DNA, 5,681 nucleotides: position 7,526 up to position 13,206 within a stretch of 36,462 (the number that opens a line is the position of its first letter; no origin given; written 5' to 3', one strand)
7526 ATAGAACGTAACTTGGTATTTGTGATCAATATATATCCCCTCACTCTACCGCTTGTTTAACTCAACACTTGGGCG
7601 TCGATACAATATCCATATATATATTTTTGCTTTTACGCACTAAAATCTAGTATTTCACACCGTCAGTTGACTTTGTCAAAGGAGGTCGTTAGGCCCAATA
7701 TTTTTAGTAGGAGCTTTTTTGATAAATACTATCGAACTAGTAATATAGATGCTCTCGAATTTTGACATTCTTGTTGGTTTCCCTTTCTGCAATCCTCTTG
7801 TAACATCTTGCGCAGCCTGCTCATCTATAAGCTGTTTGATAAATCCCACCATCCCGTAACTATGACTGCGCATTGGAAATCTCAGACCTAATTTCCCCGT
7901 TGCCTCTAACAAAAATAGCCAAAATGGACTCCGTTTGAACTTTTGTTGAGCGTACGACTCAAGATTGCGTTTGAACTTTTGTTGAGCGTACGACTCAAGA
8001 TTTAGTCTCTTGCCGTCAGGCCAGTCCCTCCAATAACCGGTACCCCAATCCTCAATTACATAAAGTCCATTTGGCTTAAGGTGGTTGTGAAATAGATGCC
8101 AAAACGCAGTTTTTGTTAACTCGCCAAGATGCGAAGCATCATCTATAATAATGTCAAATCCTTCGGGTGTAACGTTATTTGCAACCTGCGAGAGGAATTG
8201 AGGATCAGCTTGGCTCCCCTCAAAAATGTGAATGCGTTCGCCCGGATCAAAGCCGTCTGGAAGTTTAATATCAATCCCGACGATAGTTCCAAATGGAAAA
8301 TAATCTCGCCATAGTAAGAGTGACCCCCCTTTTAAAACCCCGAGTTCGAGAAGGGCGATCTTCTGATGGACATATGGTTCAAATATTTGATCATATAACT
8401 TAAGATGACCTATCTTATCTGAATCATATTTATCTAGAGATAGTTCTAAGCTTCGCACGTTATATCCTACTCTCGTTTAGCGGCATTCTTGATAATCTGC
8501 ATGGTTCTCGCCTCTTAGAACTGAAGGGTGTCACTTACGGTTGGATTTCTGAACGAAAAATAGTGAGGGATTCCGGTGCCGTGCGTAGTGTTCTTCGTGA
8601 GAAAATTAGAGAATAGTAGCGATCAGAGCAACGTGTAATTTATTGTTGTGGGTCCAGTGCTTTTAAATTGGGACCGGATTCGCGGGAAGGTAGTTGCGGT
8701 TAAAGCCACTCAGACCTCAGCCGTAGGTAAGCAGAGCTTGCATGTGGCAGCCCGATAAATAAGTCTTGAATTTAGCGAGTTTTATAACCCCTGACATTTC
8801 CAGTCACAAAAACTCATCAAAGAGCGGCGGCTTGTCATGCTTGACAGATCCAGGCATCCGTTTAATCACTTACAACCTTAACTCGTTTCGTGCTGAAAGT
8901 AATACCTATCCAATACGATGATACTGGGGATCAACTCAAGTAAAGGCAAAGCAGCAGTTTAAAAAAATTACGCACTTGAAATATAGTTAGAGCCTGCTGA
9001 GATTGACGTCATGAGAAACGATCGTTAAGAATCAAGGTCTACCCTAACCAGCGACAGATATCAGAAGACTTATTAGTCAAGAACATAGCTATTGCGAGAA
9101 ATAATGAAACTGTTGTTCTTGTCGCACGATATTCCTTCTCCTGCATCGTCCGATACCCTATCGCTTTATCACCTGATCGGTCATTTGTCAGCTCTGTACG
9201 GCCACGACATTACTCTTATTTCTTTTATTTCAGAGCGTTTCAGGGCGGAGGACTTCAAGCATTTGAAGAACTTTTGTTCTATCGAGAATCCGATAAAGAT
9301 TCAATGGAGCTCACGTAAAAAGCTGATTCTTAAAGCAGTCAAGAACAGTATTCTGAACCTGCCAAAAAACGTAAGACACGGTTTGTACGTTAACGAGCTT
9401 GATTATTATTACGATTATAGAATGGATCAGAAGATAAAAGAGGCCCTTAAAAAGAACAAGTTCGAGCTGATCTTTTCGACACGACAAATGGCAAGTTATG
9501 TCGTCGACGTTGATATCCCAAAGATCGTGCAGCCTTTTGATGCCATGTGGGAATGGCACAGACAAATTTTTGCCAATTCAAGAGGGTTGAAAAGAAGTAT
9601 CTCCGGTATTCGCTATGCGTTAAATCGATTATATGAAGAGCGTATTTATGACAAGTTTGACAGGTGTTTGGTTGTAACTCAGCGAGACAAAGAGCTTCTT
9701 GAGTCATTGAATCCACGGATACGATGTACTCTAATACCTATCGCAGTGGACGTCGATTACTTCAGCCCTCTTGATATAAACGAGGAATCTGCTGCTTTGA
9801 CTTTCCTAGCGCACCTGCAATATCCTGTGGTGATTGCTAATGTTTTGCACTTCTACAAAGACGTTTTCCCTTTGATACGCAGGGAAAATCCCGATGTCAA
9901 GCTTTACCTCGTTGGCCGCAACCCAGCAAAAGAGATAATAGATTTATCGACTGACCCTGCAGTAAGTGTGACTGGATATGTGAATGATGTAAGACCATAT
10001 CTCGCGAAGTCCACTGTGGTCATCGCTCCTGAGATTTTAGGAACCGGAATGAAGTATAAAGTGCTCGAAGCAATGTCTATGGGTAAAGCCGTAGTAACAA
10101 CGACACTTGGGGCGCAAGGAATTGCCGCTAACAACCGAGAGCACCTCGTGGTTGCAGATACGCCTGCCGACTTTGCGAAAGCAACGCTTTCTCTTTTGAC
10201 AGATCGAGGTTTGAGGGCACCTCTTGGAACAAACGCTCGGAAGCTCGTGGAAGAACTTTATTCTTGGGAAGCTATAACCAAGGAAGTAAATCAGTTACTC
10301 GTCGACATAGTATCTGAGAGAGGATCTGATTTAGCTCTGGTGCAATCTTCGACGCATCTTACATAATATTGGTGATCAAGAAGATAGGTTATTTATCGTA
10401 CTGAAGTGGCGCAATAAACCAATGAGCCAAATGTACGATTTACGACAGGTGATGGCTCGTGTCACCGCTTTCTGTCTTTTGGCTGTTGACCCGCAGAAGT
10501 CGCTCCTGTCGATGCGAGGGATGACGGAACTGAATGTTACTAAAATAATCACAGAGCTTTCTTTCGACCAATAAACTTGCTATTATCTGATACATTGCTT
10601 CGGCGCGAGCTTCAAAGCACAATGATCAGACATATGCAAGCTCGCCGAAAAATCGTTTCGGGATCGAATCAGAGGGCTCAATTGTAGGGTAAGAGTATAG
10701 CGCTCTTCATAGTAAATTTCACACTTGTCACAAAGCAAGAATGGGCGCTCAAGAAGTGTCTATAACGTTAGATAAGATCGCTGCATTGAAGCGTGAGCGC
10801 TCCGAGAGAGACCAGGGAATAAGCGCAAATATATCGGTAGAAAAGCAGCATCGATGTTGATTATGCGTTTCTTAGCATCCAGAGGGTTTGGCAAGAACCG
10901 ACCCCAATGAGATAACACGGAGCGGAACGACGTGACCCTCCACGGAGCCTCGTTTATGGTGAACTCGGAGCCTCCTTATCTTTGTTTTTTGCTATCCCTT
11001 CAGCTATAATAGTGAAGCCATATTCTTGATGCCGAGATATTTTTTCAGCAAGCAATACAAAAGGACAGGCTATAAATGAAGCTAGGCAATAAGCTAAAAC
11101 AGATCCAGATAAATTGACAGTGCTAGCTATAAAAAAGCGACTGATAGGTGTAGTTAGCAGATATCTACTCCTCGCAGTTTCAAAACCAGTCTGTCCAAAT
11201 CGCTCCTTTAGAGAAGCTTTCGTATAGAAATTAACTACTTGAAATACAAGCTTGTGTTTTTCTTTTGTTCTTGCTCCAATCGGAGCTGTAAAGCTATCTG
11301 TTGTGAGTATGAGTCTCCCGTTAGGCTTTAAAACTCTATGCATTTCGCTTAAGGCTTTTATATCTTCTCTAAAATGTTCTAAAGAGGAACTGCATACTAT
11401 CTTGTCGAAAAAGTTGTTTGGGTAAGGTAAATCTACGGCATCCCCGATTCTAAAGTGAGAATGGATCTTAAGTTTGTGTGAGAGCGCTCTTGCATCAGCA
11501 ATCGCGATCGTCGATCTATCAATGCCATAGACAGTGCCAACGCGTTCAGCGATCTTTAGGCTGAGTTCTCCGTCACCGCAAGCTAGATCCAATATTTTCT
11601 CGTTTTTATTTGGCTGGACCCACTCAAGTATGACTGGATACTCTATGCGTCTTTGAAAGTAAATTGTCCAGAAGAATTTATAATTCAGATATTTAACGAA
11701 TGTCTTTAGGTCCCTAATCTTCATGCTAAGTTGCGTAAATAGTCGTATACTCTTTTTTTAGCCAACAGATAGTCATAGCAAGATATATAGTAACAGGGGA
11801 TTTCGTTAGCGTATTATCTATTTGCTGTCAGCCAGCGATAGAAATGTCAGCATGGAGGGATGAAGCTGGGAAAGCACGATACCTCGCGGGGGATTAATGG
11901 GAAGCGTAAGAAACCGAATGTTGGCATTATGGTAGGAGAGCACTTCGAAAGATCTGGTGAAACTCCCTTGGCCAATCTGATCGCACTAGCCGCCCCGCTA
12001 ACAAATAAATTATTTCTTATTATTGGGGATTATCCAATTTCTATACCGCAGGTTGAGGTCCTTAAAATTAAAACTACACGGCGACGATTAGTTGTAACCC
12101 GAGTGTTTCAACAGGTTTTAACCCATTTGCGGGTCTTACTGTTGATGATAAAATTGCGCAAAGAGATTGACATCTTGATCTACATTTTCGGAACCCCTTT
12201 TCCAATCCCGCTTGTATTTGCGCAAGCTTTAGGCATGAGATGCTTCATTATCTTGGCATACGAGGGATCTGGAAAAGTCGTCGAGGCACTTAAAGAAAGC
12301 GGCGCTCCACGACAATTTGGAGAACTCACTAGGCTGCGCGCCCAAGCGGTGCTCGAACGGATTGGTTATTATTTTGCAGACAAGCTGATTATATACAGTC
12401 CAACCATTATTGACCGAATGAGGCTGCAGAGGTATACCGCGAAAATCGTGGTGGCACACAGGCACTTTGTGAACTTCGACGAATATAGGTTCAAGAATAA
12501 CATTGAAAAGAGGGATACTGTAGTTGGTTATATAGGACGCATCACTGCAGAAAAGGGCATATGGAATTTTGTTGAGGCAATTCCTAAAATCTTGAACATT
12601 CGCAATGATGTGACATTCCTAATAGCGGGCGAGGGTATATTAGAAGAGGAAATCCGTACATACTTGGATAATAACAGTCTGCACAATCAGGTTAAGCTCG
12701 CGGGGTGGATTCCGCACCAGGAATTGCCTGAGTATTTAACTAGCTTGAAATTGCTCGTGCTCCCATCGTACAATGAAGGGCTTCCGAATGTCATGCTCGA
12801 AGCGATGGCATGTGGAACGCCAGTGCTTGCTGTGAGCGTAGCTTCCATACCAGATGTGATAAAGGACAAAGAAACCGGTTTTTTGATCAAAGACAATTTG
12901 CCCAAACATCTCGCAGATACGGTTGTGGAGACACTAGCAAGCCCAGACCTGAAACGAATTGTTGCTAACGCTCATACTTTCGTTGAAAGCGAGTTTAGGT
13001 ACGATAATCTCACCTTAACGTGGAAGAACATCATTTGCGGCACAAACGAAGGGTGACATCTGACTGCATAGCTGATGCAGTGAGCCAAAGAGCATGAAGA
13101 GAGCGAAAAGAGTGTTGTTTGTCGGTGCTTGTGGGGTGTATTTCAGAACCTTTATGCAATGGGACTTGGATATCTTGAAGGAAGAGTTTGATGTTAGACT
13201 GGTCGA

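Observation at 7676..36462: Hypothesis: a methylated-glycan factory sits next to lectin-like propellers that could read that glycan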

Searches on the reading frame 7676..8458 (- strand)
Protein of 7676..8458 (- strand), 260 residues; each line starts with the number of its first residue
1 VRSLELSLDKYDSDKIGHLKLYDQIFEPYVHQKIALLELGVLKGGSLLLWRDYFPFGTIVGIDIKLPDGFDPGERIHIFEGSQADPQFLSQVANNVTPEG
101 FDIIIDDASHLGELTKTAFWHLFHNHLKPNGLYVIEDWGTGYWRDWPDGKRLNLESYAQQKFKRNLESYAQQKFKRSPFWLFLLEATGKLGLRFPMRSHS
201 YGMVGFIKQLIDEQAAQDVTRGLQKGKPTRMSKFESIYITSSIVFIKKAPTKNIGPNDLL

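Call 5: search_protein_families(library=pfam, proteins=[window:7676-8458:-], max_evalue=0.01)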
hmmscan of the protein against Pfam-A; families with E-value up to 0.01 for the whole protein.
window:7676-8458:- (260 aa): 0 families

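Call 9: search_protein_families(library=pfam, proteins=[window:7676-8458:-], max_evalue=10)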
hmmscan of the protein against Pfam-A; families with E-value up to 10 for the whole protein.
window:7676-8458:- (260 aa): 2 families
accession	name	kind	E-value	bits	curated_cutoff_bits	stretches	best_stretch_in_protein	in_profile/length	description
PF13578.12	Methyltransf_24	-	0.053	14.9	26.3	1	75-138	49-105/105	Methyltransferase domain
PF13847.12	Methyltransf_31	-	0.19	11.9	27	1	96-139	70-113/145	Methyltransferase domain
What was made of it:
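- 7676..8458 (-): SAM methyltransferase MT1, MycE/TylE-like sugar O-methyltransferase. It carries a 12-aa in-frame duplication. Pfam match is weak (call 9).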

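Call 56: search_protein_families(library=ncbifam, proteins=[window:7676-8458:-], max_evalue=0.001)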
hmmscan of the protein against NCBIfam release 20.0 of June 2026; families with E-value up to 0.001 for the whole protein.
window:7676-8458:- (260 aa): 0 families

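Call 59: search_solved_structures(query=window:7676-8458:-, max_evalue=1)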
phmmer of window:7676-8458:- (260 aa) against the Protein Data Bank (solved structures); distinct sequences matched with E-value up to 1: 2.
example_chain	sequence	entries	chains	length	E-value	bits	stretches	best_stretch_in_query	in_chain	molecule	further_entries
3ssm_A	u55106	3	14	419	1.6e-22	83.6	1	11-145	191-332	Methyltransferase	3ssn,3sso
8ia9_A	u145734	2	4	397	2e-11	47.2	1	4-142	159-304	Demethylmacrocin O-methyltransferase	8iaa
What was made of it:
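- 7676..8458 (-): PDB phmmer: 3ssm E 1.6e-22, 8ia9 E 2e-11 (call 59).
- On Sugar O-methyltransferases: MT1 is homologous to MycE and TylE (call 59).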

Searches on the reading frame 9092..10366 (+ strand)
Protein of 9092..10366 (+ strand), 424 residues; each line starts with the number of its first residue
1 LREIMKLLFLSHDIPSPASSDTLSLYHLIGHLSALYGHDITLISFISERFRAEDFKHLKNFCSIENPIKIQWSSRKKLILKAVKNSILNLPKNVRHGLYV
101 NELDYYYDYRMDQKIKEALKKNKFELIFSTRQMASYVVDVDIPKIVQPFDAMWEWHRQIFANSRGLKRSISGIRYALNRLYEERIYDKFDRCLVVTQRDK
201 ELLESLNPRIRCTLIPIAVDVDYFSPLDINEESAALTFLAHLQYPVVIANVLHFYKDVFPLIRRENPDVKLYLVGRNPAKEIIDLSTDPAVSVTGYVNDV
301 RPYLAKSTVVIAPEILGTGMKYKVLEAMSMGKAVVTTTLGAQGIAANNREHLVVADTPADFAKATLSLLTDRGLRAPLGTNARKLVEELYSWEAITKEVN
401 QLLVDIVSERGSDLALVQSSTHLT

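Call 5: search_protein_families(library=pfam, proteins=[window:9092-10366:+], max_evalue=0.01)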
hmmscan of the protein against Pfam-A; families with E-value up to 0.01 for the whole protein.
window:9092-10366:+ (424 aa): 4 families
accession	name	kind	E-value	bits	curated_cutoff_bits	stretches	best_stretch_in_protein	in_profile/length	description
PF13692.12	Glyco_trans_1_4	-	1.3e-25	90.7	27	1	237-371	5-142/142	Glycosyl transferases group 1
PF00534.26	Glycos_transf_1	-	2e-12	47.4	26.4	1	256-384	34-171/172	Glycosyl transferases group 1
PF13439.12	Glyco_transf_4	-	5.4e-06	27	28.5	1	89-222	38-169/170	Glycosyltransferase Family 4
PF13524.12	Glyco_trans_1_2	-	1e-05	25.9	25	1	264-398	10-141/144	Glycosyl transferase-like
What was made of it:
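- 9092..10366 (+): GT4/GT1-type glycosyltransferase. Glyco_trans_1_4 E 1e-25 (call 5)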

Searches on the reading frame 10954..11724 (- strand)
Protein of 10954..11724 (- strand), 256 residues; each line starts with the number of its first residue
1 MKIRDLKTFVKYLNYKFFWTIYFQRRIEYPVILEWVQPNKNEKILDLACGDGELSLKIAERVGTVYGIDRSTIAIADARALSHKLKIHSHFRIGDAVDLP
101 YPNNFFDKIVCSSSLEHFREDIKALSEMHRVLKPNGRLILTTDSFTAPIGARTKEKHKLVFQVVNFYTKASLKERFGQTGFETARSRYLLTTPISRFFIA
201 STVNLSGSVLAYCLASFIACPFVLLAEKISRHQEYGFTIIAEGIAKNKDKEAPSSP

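Call 5: search_protein_families(library=pfam, proteins=[window:10954-11724:-], max_evalue=0.01)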
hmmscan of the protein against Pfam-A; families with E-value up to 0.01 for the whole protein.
window:10954-11724:- (256 aa): 15 families
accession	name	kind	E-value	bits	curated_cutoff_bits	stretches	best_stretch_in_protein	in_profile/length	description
PF13847.12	Methyltransf_31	-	4.8e-25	88.4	27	1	39-168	2-133/145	Methyltransferase domain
PF08241.18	Methyltransf_11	-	1.5e-22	80.5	21.2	1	45-140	1-95/95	Methyltransferase domain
PF13649.12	Methyltransf_25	-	9.2e-22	78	27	1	44-136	1-97/97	Methyltransferase domain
PF13489.12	Methyltransf_23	-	3.7e-18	66.2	27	1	38-183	20-161/164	Methyltransferase domain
PF08242.18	Methyltransf_12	-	2.4e-13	51.1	30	1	45-138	1-98/98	Methyltransferase domain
PF01209.24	Ubie_methyltran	-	1.3e-12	48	20.1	1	34-141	41-152/233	ubiE/COQ5 methyltransferase family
PF05219.18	DREV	-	4.5e-08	33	26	1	34-141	88-187/265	DREV methyltransferase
PF05175.20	MTS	-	3.8e-07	30.3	23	1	32-145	23-143/170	Methyltransferase small domain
PF07021.18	MetW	-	4.6e-07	30.1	21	1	27-133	2-103/193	Methionine biosynthesis protein MetW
PF03141.22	Methyltransf_29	-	1.1e-05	24.7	23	1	97-156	173-229/506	Putative S-adenosyl-L-methionine-dependent methyltransferase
PF08003.17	Methyltransf_9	-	2.4e-05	23.9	23.8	1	32-143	107-220/315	Protein of unknown function (DUF1698)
PF06325.19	PrmA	-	0.00031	20.8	22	1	39-140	160-258/296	Ribosomal protein L11 methyltransferase (PrmA)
PF02353.26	CMAS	-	0.00068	19.5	27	1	32-144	54-168/273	Mycolic acid cyclopropane synthetase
PF20922.3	Anamorsin_N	-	0.002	18.3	27.1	1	102-147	48-94/163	Anamorsin, N-terminal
PF13679.12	Methyltransf_32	-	0.0038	17.7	27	1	34-91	19-82/143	Methyltransferase domain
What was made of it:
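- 10954..11724 (-): Class I SAM methyltransferase MT2, substrate unknown. Methyltransf_31/11/25 E 5e-25 (call 5).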

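Call 56: search_protein_families(library=ncbifam, proteins=[window:10954-11724:-], max_evalue=0.001)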
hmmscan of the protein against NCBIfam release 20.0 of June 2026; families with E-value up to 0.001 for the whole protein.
window:10954-11724:- (256 aa): 52 families (the best 25 are shown)
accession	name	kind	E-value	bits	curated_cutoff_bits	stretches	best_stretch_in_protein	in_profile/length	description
TIGR01934.1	MenG_MenH_UbiE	subfamily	3.2e-19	69.1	158.35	1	33-140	32-141/223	ubiquinone/menaquinone biosynthesis methyltransferase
NF001244.0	PRK00216.1-5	equivalog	3.6e-19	69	216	1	33-188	41-192/236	bifunctional demethylmenaquinone methyltransferase/2-methoxy-6-polyprenyl-1,4-benzoquinol methylase UbiE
NF045667.1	MTase_DVU1556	equivalog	6.7e-18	64.9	155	1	33-183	15-162/213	DVU_1556 family methyltransferase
NF047649.1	MTase_UXPK_star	exception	2.5e-16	59.5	460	1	41-163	78-204/283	methyltransferase/UXPK-star double selenoprotein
NF043040.1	corrin_prot_MT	hypoth_equivalog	1.6e-14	53.8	180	1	36-155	38-162/216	corrinoid protein-associated methyltransferase CpaM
NF001242.0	PRK00216.1-3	equivalog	2.7e-14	53.2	351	1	32-140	60-175/258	bifunctional demethylmenaquinone methyltransferase/2-methoxy-6-polyprenyl-1,4-benzoquinol methylase UbiE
NF001240.0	PRK00216.1-1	equivalog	3.5e-14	52.4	378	1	39-150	62-176/251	bifunctional demethylmenaquinone methyltransferase/2-methoxy-6-polyprenyl-1,4-benzoquinol methylase UbiE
NF001241.0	PRK00216.1-2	equivalog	3.8e-14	52.9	327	1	34-144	45-151/231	demethylmenaquinone methyltransferase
NF001243.0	PRK00216.1-4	equivalog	5.1e-14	52.2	235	1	33-150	40-161/237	demethylmenaquinone methyltransferase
NF040539.1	AST_met_ArsM_2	exception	3.5e-13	50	240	1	32-160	48-183/262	putative arsinothricin biosynthesis methyltransferase ArsM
TIGR02752.1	MenG_heptapren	equivalog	6.5e-13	48.7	419.85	1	35-144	40-153/231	demethylmenaquinone methyltransferase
TIGR02072.1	BioC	equivalog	7.7e-13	48.8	184.95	1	33-181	24-171/244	malonyl-ACP O-methyltransferase BioC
TIGR01983.1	UbiG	equivalog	9.2e-13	48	102.95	1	37-142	46-153/228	bifunctional 2-polyprenyl-6-hydroxyphenol methylase/3-demethylubiquinol 3-O-methyltransferase UbiG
NF041537.1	ArsM_AhpD_UU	exception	1.1e-12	47.4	510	1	39-156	75-196/345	arsenite methyltransferase/AhpD domain selenoprotein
NF041536.1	ArsM_DUF2284_UU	exception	1.9e-12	46.3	575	1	39-162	75-202/459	arsenite methyltransferase/DUF2284 domain selenoprotein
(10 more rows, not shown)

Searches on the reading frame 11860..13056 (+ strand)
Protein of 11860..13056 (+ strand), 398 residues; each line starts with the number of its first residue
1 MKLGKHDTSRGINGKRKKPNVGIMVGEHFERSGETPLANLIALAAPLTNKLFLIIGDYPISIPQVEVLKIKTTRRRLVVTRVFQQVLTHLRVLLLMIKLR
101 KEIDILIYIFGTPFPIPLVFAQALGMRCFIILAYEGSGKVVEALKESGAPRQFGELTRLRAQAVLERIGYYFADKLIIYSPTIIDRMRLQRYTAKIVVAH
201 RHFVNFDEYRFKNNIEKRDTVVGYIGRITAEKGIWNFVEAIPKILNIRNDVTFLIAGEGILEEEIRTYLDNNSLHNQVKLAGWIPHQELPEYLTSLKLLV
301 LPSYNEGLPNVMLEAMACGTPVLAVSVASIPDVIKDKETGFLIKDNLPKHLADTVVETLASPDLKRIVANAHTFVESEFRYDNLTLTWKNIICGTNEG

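Call 5: search_protein_families(library=pfam, proteins=[window:11860-13056:+], max_evalue=0.01)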
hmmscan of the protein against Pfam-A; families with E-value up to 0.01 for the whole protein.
window:11860-13056:+ (398 aa): 4 families
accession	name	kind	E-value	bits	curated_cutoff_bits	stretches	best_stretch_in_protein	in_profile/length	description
PF00534.26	Glycos_transf_1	-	2.5e-38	131.8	26.4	1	206-366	2-163/172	Glycosyl transferases group 1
PF13692.12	Glyco_trans_1_4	-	1.1e-34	120.2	27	1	220-360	2-141/142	Glycosyl transferases group 1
PF13524.12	Glyco_trans_1_2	-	2.1e-07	31.4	25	1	245-383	12-137/144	Glycosyl transferase-like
PF20706.3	GT4-conflict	-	0.00023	20.7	26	1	225-334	203-320/385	Family 4 Glycosyltransferase in conflict systems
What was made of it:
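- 11860..13056 (+): GT1 glycosyltransferase. Glycos_transf_1 E 2.5e-38 (call 5)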
